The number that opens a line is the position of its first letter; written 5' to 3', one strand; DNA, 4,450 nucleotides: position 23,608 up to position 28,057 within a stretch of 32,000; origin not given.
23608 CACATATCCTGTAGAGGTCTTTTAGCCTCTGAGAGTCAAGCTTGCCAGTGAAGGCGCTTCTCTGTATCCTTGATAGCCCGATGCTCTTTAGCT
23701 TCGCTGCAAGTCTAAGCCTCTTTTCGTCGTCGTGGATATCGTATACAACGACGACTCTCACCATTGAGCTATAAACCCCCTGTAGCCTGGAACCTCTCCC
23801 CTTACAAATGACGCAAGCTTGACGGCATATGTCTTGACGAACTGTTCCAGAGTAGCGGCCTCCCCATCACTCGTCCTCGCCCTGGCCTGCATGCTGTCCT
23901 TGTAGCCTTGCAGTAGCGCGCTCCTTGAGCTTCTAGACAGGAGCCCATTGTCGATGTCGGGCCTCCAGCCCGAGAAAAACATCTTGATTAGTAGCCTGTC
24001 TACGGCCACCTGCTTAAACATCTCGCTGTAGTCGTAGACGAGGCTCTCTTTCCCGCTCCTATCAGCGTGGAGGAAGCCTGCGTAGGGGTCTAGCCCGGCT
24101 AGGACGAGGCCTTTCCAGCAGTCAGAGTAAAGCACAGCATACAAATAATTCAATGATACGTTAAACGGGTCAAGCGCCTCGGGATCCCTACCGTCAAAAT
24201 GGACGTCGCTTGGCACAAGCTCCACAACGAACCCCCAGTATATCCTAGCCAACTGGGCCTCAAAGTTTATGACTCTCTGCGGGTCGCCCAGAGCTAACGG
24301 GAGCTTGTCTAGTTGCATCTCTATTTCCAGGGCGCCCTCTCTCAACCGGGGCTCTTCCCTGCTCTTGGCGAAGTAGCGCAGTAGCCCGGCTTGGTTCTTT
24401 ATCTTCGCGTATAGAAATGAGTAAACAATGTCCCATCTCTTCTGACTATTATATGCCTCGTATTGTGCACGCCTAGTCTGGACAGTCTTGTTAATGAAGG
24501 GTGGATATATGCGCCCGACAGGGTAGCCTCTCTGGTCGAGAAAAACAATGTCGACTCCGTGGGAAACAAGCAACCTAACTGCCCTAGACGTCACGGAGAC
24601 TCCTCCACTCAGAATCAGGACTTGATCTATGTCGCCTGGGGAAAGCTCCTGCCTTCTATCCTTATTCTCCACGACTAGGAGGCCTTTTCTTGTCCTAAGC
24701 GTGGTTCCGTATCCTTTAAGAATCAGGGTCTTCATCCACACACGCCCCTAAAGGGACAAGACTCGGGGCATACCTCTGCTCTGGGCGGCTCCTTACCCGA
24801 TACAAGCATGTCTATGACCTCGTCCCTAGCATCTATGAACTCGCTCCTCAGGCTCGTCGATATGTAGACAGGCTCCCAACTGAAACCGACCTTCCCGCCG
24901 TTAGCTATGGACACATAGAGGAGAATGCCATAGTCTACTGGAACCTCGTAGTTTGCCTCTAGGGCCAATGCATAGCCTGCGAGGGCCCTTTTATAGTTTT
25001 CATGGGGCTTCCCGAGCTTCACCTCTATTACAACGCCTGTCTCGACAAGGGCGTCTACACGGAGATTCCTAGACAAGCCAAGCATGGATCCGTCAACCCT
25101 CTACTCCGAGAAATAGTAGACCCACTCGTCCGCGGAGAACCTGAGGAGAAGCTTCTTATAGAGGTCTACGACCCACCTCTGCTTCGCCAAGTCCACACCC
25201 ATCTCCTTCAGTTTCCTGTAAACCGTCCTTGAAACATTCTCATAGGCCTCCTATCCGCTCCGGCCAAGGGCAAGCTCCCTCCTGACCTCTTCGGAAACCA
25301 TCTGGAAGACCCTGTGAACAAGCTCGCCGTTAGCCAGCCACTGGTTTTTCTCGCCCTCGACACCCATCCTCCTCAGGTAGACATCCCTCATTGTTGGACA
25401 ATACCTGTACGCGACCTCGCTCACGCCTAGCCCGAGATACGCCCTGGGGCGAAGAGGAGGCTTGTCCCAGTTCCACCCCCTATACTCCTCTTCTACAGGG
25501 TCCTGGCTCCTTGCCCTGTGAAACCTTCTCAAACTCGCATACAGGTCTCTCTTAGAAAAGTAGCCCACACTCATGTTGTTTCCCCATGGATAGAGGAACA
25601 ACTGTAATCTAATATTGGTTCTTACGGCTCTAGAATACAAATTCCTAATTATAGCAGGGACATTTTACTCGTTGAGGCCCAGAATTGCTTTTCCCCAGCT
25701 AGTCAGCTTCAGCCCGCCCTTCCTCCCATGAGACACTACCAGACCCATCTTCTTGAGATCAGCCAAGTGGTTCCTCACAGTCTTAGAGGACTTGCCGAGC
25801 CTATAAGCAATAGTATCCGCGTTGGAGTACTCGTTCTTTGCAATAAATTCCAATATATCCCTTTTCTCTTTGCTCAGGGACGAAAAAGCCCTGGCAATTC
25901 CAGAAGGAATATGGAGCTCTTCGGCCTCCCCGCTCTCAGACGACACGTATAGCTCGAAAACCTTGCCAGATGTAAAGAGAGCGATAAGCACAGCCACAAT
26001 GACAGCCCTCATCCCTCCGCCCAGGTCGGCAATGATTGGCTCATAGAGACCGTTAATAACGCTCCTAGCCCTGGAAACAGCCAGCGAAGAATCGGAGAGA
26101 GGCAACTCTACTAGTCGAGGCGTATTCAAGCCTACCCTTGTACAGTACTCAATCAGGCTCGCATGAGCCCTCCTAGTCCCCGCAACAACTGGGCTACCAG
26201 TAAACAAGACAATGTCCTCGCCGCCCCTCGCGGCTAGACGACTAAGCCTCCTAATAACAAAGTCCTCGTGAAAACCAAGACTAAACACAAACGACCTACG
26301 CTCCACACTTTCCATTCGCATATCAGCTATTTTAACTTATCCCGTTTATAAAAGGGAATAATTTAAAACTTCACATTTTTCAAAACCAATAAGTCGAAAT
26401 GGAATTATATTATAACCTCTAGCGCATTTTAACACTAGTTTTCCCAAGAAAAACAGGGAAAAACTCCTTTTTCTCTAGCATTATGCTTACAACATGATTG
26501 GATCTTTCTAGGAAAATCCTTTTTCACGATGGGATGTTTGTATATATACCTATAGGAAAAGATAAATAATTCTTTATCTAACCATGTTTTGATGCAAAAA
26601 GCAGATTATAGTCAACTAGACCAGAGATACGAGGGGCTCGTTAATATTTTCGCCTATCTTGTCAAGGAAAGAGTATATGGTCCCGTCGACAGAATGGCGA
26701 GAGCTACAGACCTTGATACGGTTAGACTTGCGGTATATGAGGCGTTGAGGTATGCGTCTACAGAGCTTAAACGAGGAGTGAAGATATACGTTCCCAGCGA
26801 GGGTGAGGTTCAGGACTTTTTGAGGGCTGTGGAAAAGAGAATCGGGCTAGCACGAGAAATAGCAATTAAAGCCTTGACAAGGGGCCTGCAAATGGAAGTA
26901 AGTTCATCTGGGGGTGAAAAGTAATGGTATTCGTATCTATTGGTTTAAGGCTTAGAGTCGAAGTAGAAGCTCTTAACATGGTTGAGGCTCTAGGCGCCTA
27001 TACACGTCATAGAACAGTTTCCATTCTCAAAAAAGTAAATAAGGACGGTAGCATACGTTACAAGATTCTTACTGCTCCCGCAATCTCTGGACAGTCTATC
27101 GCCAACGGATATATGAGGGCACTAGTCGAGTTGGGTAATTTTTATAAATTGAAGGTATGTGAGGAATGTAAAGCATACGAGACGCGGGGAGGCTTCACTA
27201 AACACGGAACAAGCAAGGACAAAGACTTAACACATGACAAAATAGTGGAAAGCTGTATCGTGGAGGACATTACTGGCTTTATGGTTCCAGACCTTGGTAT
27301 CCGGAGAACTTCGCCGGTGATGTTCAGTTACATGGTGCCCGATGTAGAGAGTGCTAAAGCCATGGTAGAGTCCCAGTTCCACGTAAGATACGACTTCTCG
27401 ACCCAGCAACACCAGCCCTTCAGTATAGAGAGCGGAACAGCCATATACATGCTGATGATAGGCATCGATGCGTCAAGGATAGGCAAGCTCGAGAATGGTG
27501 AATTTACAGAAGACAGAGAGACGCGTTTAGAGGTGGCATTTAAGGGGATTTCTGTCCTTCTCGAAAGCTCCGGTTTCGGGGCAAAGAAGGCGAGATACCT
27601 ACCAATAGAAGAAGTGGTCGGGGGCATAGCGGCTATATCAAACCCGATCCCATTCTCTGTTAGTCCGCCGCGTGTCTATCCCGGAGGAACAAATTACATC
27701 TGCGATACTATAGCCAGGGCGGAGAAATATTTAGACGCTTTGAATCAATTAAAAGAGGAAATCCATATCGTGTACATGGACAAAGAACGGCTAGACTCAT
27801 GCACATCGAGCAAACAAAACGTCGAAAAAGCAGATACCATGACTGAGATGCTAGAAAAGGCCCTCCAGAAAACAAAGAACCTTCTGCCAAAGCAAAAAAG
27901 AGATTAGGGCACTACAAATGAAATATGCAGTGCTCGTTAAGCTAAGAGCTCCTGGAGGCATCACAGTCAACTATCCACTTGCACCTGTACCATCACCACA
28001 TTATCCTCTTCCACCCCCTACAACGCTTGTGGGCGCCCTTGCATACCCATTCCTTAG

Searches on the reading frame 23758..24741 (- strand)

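Call 47: search_protein_families(library=pfam, proteins=[window:23758-24741:-], max_evalue=0.001)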
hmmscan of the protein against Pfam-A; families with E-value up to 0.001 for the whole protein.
window:23758-24741:- (327 aa): 1 family
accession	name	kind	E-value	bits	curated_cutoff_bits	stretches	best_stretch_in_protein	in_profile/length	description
PF01867.21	Cas_Cas1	-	1e-66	225.4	22.3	1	7-259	2-254/283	CRISPR associated protein Cas1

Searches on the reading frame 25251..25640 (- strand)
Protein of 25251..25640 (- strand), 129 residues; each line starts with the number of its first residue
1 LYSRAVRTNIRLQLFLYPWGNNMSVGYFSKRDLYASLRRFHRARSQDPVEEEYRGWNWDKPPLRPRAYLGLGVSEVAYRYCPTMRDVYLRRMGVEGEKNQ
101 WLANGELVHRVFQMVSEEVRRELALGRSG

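Call 47: search_protein_families(library=pfam, proteins=[window:25251-25640:-], max_evalue=0.001)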
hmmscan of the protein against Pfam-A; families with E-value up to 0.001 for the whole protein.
window:25251-25640:- (129 aa): 1 family
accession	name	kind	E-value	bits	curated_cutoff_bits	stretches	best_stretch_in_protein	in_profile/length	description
PF06023.18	Csa1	-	3.8e-29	102.4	27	1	35-123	9-98/292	CRISPR-associated exonuclease Csa1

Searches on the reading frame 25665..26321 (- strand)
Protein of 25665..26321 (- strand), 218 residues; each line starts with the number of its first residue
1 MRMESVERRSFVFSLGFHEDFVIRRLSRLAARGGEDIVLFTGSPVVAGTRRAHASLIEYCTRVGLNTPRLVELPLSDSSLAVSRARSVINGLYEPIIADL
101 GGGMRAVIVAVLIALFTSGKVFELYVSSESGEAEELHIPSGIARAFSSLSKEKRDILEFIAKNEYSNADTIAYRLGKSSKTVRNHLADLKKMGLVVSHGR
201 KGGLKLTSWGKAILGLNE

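Call 47: search_protein_families(library=pfam, proteins=[window:25665-26321:-], max_evalue=0.001)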
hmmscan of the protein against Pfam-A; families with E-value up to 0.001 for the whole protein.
window:25665-26321:- (218 aa): 10 families
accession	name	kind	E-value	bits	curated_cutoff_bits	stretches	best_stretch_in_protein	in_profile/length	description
PF22662.2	Csa3_N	-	8.1e-38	129.6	27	1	9-127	1-120/120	Csa3 CRISPR-associated Rossmann-like domain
PF01022.26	HTH_5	-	2.6e-07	30.9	22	1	152-195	3-45/47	Bacterial regulatory protein, arsR family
PF13412.12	HTH_24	-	3.2e-06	27.1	21.9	1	154-195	6-47/48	Winged helix-turn-helix DNA-binding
PF08279.18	HTH_11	-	4e-06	27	25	1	154-201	3-52/55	HTH domain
PF25212.1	HVO_A0114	-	1.9e-05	24.8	27.6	1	143-197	14-68/84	HVO_A0114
PF03444.21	HrcA_DNA-bdg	-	3.7e-05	23.8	21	1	167-215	25-74/79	Winged helix-turn-helix transcription repressor, HrcA DNA-binding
PF02082.26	Rrf2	-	0.00013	22.5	30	1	162-208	17-67/132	Iron-dependent Transcriptional regulator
PF00196.25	GerE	-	0.00049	20.1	23.5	1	147-191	1-44/57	Bacterial regulatory proteins, luxR family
PF13730.12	HTH_36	-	0.00079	19.6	25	0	167-195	27-55/55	Helix-turn-helix domain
PF25213.1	HVO_A0261_N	-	0.00093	19.5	35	0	145-214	5-71/86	HVO_A0261 N-terminal domain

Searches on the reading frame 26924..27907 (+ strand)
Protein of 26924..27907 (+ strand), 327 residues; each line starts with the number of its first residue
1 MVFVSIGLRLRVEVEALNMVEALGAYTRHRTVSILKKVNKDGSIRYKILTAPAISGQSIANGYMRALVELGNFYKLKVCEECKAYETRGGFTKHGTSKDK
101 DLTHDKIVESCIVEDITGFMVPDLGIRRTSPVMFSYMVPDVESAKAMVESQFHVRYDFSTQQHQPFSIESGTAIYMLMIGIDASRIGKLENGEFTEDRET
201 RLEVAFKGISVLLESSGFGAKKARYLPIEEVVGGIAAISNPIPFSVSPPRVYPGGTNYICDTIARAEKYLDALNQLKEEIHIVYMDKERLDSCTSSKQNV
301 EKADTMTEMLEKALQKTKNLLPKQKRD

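Call 47: search_protein_families(library=pfam, proteins=[window:26924-27907:+], max_evalue=0.001)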
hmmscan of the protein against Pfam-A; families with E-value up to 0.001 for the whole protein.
window:26924-27907:+ (327 aa): 1 family
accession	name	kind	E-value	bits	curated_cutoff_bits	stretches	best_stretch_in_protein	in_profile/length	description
PF01905.21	DevR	-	1e-61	208.9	23.8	1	6-251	1-262/270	CRISPR-associated negative auto-regulator DevR/Csa2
